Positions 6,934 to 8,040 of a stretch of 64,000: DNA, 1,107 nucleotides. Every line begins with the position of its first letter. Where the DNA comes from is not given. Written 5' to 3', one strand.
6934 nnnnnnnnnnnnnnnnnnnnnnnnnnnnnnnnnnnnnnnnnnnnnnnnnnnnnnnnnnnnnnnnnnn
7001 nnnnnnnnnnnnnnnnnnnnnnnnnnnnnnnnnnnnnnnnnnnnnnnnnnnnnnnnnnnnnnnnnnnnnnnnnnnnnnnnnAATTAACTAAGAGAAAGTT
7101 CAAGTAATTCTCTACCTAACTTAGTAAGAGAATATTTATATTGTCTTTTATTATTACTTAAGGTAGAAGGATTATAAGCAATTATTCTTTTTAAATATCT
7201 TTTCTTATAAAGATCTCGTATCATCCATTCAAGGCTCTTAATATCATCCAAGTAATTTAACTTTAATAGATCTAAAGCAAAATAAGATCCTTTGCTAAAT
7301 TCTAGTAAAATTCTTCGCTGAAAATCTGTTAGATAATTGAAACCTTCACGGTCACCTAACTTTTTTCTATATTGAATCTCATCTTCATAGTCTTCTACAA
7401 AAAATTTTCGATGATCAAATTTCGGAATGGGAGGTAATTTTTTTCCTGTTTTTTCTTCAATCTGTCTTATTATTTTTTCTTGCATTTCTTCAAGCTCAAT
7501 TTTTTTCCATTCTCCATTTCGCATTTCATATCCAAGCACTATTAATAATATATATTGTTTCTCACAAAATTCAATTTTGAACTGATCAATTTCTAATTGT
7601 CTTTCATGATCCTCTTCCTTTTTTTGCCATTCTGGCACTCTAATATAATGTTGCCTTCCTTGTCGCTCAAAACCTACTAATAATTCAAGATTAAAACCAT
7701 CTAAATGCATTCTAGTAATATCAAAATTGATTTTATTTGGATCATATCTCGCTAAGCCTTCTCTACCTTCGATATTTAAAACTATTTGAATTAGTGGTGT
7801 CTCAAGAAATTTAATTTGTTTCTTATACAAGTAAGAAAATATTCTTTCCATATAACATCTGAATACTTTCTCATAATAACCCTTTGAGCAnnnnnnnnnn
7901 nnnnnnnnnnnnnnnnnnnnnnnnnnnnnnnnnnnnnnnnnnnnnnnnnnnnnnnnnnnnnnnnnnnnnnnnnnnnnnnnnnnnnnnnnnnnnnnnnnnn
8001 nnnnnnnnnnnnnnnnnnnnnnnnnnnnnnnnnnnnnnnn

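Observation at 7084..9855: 923-aa array of Zn-ribbon modules fused to a nuclease-like core and a winged helix, convergent on the trp operon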

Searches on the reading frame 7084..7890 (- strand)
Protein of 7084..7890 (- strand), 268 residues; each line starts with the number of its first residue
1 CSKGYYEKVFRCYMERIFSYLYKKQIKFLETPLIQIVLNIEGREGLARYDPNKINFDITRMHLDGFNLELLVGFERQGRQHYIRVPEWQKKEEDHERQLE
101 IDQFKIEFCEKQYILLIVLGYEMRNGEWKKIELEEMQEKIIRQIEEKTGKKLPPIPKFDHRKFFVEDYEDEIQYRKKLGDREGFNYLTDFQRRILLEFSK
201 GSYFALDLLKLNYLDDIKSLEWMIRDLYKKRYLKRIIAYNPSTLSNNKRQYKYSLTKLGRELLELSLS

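Call 38: find_related_loci(query=A2, collection=genome_contigs, flank=8000)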
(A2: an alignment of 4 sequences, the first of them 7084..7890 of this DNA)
Query A2 (268 aa) in genome_contigs; peptide patterns used: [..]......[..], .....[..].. (x = any residue, [..] = any of these).
154 stretches matched a pattern; 1 encode a relative of the query (tblastn E <= 1e-3); 1 distinct loci.
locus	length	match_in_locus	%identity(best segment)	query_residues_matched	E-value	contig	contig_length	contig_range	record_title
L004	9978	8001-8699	37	2-245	4e-45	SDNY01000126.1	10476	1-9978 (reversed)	MAG: Promethearchaeota archaeon isolate AMARA_1S AMARA-sed17-20481, whole genome shotgun sequence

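Call 61: search_protein_families(library=pfam, proteins=[L004:3788-6430:+], max_evalue=0.5)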
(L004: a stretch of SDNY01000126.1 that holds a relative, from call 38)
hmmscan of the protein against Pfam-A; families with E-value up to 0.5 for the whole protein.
L004:3788-6430:+ (880 aa): 5 families
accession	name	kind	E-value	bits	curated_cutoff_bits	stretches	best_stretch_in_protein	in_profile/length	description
PF13432.12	TPR_16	-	0.015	16.1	32.7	1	373-418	2-47/65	Tetratricopeptide repeat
PF13431.12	TPR_17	-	0.078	13.7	24.4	1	391-416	2-27/34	Tetratricopeptide repeat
PF14863.12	Alkyl_sulf_dimr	-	0.13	13.1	26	1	368-418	69-119/139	Alkyl sulfatase dimerisation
PF14176.11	YxiJ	-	0.17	12.9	27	0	32-100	38-104/109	YxiJ-like protein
PF00515.34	TPR_1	-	0.43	10.9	27.8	1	402-433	1-32/34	Tetratricopeptide repeat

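Call 69: predict_structure(alignment_id=A5)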
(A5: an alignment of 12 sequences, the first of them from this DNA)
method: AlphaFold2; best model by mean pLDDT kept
length: 268 residues; sequences in the alignment: 12
mean_pLDDT: 84.3   pTM: 0.61
mean pLDDT of the five models: 84.3, 82.9, 81.3, 79.3, 74.1
residues with pLDDT >= 90: 133; 70-90: 101; 50-70: 13; < 50: 21
segments of 3 or more residues with pLDDT < 50: 1-3, 167-184
pLDDT, mean of each block of 10 residues (from residue 1): 73 95 91 92 88 85 94 93 87 92 95 95 91 95 97 93 62 42 58 91 85 77 84 87 62 91 85
secondary structure, 60 per line:
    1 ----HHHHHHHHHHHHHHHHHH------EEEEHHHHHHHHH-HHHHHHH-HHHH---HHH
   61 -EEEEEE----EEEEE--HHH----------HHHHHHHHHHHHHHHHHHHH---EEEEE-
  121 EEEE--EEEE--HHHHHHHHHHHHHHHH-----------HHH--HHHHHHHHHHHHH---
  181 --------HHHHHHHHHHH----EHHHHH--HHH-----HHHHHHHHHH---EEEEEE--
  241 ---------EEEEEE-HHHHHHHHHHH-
elements in order: H5-22 E29-32 H33-41 H43-49 H51-54 E62-67 E72-76 H92-111 E115-119 E121-124 E127-130 H133-148 H165-177 H189-199 H205-209 H220-229 E233-238 E250-255 H257-267

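Call 74: fold_search(model_id=the predicted structure, library=pdb)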
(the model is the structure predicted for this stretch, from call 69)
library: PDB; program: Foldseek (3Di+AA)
matches with E <= 10: 399; with E <= 0.001: 0
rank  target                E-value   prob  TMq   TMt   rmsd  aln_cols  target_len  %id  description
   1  5yhy                  9.8e-03  1.00  0.24  0.41   8.9       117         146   14  Structure of Lactococcus lactis ZitR, C30S mutant (released 2017-12-06)
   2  3vod_B                1.0e-02  1.00  0.24  0.44   8.2       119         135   19  Crystal Structure of mutant MarR C80S from E.coli (released 2013-03-06)
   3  3voe_B                1.5e-02  1.00  0.24  0.44   8.2       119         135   19  Crystal Structure of wild type MarR (apo form) from E.coli (released 2013-03-06)
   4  2nnn_A                1.6e-02  1.00  0.26  0.46   5.9       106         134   19  Crystal structure of probable transcriptional regulator from Pseudomonas aeruginosa (released 2006-11-21)
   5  3vod_A                1.6e-02  1.00  0.24  0.44   8.6       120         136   20  Crystal Structure of mutant MarR C80S from E.coli (released 2013-03-06)
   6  6fi9_A                1.7e-02  1.00  0.24  0.43   7.3       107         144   18  Crystal Structure of a zinc-responsive MarR family member, Lactococcus lactis ZitR (released 2019-02-20)
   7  5yhx_A                1.9e-02  1.00  0.25  0.45   8.9       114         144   13  Structure of Lactococcus lactis ZitR, wild type (released 2017-12-06)
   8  9u7b_A                2.1e-02  1.00  0.23  0.40   8.3       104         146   23  Crystal structure of Rv0042c (released 2026-03-25)
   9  1jgs                  2.4e-02  1.00  0.25  0.46   8.6       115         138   21  Multiple Antibiotic Resistance Repressor, MarR (released 2001-12-28)
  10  4zzl_A                2.4e-02  0.99  0.23  0.40   8.4       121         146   16  MexR R21W derepressor mutant causing multidrug resistance in P. aeruginosa by mexAB-oprM efflux pump expression (released 2016-07-27)
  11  4ld5_C                2.5e-02  0.99  0.24  0.43   9.9       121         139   16  Crystal structure of MepR Q18P mutant from multidrug resistant S. aureus clinical isolate (released 2013-09-11)
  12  5jlu                  2.7e-02  1.00  0.25  0.46   7.0       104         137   18  Crystal Structure of Adhesin competence repressor (AdcR) from Streptococcus pyogenes (released 2017-05-03)
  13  6pcp_A                3.4e-02  1.00  0.26  0.46   6.7       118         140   16  Mechanism for regulation of DNA binding of Bordetella bronchiseptica BpsR by 6-hydroxynicotinic acid (released 2019-11-06)
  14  5yhx_M                3.4e-02  0.99  0.23  0.40   8.7       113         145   12  Structure of Lactococcus lactis ZitR, wild type (released 2017-12-06)
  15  5h3r_A                3.6e-02  1.00  0.25  0.45   6.1       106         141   23  Crystal Structure of mutant MarR C80S from E.coli complexed with operator DNA (released 2017-08-02)
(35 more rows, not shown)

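Call 79: find_homologous_proteins(query=A8, max_evalue=0.00001)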
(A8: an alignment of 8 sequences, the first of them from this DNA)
Query A8 (8 sequences) (268 aa, profile of the alignment): 139 proteins with E <= 0.00001 among 2904 candidates; the best 120 are listed.
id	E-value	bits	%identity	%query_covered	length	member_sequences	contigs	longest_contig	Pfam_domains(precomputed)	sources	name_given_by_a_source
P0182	3.2e-95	336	54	99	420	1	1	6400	PF06110.18,PF14311.13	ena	-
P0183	2.1e-93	331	36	93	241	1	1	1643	-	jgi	-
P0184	2.4e-49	186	69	49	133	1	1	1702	-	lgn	-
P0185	1.7e-47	180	32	62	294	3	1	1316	-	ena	-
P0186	4.9e-47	179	62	50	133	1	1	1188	-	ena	-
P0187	3.0e-44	169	63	44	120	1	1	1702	-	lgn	-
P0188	2.8e-41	160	30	63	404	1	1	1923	-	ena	-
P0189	7.9e-37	145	34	61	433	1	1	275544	PF11331.14,PF14311.13,PF09845.15,PF01155.26,PF21817.4,PF09723.16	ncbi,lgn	-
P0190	2.1e-35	140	32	61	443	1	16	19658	PF14311.13,PF21817.4,PF09723.16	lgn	-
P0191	9.0e-33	132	34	61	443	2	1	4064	PF14311.13,PF21817.4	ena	-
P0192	4.9e-32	129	34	61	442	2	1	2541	PF14311.13,PF21817.4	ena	-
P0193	1.1e-31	128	34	61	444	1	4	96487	PF14311.13,PF21817.4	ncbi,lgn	-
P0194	1.5e-31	128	32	62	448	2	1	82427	PF14311.13,PF21817.4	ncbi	ncbi:MAG: hypothetical protein ACFFA0_06335 [Promethearchaeota archaeon]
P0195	6.8e-31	126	32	61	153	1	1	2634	-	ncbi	ncbi:hypothetical protein ES703_82966 [subsurface metagenome]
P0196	1.4e-30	125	31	62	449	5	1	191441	PF14311.13,PF21817.4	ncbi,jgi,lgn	-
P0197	1.3e-29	121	35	39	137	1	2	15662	-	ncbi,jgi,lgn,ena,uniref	ncbi:hypothetical protein LCGC14_1285050 [marine sediment metagenome]|uniref:DUF559 domain-containin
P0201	2.7e-27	114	33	39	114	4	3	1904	-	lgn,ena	-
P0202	5.8e-27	113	39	39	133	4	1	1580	-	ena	-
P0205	3.4e-25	107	36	38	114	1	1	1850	-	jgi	jgi:hypothetical protein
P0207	5.5e-25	106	40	38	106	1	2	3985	-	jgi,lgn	jgi:hypothetical protein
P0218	3.8e-17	81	41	24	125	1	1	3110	-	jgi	-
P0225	5.7e-16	77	34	25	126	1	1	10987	-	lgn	-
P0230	2.0e-15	75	31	38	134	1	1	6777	-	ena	-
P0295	9.1e-11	60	31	34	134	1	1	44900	-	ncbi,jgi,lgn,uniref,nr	ncbi:MAG: uvr/rep helicase [Hyperionvirus sp.]|uniref:Uvr/rep helicase n=1 Tax=Hyperionvirus sp. Tax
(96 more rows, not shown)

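Call 80: find_encoding_contigs(protein=P0189, flank=5000, max_places=2)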
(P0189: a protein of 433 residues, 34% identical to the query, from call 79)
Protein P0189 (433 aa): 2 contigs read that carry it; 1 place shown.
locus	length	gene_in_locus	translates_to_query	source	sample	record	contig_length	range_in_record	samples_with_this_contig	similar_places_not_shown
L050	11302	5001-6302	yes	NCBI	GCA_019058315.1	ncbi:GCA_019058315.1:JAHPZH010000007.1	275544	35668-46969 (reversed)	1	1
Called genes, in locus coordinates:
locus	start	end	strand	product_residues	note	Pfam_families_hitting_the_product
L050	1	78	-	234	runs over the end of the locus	-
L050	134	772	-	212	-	-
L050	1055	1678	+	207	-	PF01871:AMMECR1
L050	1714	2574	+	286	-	PF02749:QRPTase_N, PF01729:QRPTase_C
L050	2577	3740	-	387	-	PF22025:ThiI_fer, PF02926:THUMP, PF02568:ThiI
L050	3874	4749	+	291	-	PF04055:Radical_SAM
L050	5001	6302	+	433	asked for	PF21817:CapR (faint), PF01155:HypA (faint), PF11331:Zn_ribbon_12 (faint), PF09723:Zn_ribbon_8 (faint), PF09845:OapC (faint), PF14311:DUF4379 (faint)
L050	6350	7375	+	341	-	PF14528:LAGLIDADG_3 (weak)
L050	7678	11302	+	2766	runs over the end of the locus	PF00270:DEAD, PF04851:ResIII, PF00271:Helicase_C, PF01867:Cas_Cas1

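Call 81: find_encoding_contigs(protein=P0196, flank=5000, max_places=2)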
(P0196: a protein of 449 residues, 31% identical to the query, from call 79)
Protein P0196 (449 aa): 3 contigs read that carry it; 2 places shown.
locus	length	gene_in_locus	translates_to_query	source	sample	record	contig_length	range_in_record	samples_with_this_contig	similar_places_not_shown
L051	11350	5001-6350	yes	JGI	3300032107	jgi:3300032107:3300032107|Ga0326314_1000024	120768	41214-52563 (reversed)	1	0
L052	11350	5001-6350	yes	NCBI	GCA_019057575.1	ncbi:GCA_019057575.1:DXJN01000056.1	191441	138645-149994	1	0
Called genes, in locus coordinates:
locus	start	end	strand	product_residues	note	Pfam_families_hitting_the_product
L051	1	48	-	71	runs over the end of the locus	-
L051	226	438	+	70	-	PF01361:Tautomerase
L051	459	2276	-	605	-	PF02776:TPP_enzyme_N, PF00205:TPP_enzyme_M, PF02775:TPP_enzyme_C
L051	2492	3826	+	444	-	PF04055:Radical_SAM (weak), PF12836:HHH_3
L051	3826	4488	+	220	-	PF13566:DUF4130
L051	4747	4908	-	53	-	-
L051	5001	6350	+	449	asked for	PF21817:CapR (faint), PF14311:DUF4379 (weak)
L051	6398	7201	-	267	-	PF01966:HD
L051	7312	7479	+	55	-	-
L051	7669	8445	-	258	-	PF01656:CbiA, PF02374:ArsA_ATPase (weak), PF10609:ParA, PF13614:AAA_31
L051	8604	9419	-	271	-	PF00318:Ribosomal_S2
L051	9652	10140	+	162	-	-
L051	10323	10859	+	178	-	PF01966:HD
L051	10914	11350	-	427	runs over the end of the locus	PF05343:Peptidase_M42 (weak), PF04389:Peptidase_M28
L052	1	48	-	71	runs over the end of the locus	-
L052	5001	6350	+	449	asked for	PF21817:CapR (faint), PF14311:DUF4379 (weak)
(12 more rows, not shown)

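Call 82: find_encoding_contigs(protein=P0182, flank=5000, max_places=2)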
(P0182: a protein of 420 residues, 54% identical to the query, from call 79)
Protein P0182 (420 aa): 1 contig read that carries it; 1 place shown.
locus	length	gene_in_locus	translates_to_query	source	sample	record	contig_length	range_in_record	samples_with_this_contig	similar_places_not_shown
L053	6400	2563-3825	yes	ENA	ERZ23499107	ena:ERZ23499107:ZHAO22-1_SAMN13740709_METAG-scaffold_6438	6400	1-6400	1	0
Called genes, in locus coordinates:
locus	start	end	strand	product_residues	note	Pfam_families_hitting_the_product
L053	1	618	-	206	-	?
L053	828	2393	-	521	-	-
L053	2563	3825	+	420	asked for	PF06110:TXD17-like_Trx (faint), PF14311:DUF4379 (weak)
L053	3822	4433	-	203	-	PF00117:GATase, PF07722:Peptidase_C26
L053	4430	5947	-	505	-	PF04715:, PF00425:Chorismate_bind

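Call 83: search_protein_families(library=pfam, proteins=[P0197, P0195, P0201, P0202, P0205, P0207, P0218, P0225, P0230, P0295], max_evalue=1)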
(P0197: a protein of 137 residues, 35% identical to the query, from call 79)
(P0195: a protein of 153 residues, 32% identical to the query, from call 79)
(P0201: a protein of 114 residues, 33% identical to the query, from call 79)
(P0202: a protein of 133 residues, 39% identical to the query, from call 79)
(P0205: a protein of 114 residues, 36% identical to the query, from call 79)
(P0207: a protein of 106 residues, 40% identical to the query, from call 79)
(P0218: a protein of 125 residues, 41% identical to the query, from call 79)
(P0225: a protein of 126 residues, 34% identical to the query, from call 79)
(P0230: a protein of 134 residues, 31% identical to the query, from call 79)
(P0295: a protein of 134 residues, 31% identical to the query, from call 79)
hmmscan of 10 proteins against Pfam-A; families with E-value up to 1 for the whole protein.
P0197 (137 aa): 1 family
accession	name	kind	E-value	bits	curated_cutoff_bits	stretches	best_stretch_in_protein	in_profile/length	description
PF10881.14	DUF2726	-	0.0039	17.4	24.7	1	53-96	83-116/126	Protein of unknown function (DUF2726)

P0195 (153 aa): 2 families
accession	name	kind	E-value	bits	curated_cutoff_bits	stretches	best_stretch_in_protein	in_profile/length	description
PF09181.15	ProRS-C_2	-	0.018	15.6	25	1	89-125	9-45/66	Prolyl-tRNA synthetase, C-terminal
PF24331.1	Phage_zn_bind_7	-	0.15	12.4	27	1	2-15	3-16/28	Mycobacterial phage zinc binding domain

P0201 (114 aa): 2 families
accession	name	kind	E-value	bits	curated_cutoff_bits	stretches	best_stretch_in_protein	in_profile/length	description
PF05922.21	Inhibitor_I9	-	0.12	13.5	21.2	1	18-46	35-63/82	Peptidase inhibitor I9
PF17476.7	Binary_toxB_3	-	0.13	12.9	28.4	0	8-53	46-92/102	Clostridial binary toxin B/anthrax toxin PA domain 3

P0202 (133 aa): 0 families

P0205 (114 aa): 0 families

P0207 (106 aa): 1 family
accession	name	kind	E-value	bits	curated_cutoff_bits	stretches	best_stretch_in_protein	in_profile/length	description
PF16225.10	DUF4884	-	0.0026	17.9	30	1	12-46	9-43/49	Domain of unknown function (DUF4884)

P0218 (125 aa): 1 family
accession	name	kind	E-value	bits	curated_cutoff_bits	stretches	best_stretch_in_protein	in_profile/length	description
PF10881.14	DUF2726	-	0.0014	18.8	24.7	1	58-111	69-110/126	Protein of unknown function (DUF2726)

P0225 (126 aa): 1 family
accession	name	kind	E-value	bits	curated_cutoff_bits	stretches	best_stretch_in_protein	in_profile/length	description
PF10881.14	DUF2726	-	0.068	13.4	24.7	1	87-116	85-118/126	Protein of unknown function (DUF2726)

P0230 (134 aa): 1 family
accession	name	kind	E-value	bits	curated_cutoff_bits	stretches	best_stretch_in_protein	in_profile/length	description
PF10881.14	DUF2726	-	0.015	15.5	24.7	1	36-99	74-117/126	Protein of unknown function (DUF2726)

P0295 (134 aa): 1 family
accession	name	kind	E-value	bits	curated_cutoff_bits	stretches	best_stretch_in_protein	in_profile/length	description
PF14591.11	AF0941-like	-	0.022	15.8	22.6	1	81-116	63-98/113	AF0941-like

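Call 98: find_related_loci(query=A8, collection=viral_contigs, flank=4000)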
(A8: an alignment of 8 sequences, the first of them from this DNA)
Query A8 (268 aa) in viral_contigs; peptide patterns used: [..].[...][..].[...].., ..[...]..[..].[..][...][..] (x = any residue, [..] = any of these).
600 stretches matched a pattern (row limit reached: there are more); 38 encode a relative of the query (tblastn E <= 1e-3); 38 distinct loci.
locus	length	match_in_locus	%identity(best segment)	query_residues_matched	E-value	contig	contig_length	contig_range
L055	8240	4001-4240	35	46-123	1e-10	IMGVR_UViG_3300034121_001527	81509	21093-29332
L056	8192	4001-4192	38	60-123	5e-10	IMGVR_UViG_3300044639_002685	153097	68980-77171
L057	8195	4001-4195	37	58-122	4e-9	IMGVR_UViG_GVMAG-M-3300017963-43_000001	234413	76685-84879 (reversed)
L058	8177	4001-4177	42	63-121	2e-9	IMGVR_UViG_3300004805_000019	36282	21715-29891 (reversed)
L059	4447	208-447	34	46-123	2e-9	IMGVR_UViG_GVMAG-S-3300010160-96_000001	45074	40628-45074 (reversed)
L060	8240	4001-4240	34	46-123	3e-9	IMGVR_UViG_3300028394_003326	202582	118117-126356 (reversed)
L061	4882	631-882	36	44-125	4e-9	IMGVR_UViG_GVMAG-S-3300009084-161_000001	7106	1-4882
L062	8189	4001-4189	43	61-123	6e-8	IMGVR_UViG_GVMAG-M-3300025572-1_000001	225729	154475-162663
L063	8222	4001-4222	38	55-121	7e-8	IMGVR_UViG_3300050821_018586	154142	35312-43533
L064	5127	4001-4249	38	54-141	1e-7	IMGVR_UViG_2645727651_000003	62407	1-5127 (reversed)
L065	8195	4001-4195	37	58-122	4e-9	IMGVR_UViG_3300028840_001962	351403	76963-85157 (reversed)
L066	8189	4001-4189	33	60-122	7e-7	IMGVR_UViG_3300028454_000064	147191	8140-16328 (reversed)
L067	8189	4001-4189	33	60-122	7e-7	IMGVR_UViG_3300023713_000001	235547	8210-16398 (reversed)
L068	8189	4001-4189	33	60-122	7e-7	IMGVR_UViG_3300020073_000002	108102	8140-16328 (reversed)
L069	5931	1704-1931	35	70-148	8e-7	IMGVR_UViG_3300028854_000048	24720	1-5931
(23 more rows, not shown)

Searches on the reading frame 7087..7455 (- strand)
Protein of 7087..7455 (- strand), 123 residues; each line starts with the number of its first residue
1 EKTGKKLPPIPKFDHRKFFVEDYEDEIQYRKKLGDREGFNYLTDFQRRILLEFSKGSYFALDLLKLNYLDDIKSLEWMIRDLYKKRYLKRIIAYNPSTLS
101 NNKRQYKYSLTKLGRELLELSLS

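Call 61: search_protein_families(library=pfam, proteins=[window:7087-7455:-], max_evalue=0.5)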
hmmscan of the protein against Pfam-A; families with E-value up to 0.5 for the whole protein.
seq(123 aa): 1 family
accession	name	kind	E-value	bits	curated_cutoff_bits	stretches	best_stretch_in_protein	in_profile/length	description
PF13814.12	Replic_Relax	-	0.11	12.9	25.3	1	79-118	33-70/191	Replication-relaxation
